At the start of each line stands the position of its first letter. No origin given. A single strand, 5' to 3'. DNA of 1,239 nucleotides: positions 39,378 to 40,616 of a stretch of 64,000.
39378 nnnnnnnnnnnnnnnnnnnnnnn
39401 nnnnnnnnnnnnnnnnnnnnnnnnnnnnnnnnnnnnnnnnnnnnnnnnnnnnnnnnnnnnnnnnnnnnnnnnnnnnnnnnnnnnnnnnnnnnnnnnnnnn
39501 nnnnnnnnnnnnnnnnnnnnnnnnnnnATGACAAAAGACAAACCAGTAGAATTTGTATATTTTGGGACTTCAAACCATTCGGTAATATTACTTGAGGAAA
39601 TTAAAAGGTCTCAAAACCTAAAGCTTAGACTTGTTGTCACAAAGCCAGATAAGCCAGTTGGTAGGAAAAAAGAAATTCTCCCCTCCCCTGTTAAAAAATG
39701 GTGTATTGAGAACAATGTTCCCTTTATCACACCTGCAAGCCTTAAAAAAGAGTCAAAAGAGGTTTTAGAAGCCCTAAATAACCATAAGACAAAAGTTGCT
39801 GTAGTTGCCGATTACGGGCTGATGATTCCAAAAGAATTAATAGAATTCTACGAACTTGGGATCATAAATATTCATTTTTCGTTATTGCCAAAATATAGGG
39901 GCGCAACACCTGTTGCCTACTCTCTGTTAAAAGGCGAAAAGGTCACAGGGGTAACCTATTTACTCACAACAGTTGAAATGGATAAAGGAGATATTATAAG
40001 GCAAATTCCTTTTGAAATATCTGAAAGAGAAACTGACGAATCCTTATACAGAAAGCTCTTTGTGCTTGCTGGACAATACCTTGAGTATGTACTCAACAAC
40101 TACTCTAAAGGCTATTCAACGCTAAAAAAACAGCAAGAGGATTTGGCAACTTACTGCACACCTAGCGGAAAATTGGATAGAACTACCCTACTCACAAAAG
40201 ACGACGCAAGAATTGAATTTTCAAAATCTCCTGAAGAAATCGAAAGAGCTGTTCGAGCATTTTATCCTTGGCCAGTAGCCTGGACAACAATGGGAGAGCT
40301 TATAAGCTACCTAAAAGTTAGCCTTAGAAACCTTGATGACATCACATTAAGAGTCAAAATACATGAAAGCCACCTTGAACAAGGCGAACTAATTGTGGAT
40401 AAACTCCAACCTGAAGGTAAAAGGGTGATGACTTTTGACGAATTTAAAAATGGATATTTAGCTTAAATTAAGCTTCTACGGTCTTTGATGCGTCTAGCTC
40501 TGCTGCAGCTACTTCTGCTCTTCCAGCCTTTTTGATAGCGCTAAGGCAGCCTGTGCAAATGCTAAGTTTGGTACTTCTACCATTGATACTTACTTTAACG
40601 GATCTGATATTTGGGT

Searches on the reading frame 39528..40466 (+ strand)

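Call 68: search_protein_families(library=pfam, proteins=[window:39528-40466:+], max_evalue=0.001)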
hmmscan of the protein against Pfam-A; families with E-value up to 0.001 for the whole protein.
window:39528-40466:+ (312 aa): 2 families
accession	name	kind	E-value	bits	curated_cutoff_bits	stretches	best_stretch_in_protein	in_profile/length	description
PF00551.24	Formyl_trans_N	-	1.7e-35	122.8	26.1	1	13-181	10-173/181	Formyl transferase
PF02911.23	Formyl_trans_C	-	7.3e-13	49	21.1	1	222-310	2-99/100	Formyl transferase, C-terminal domain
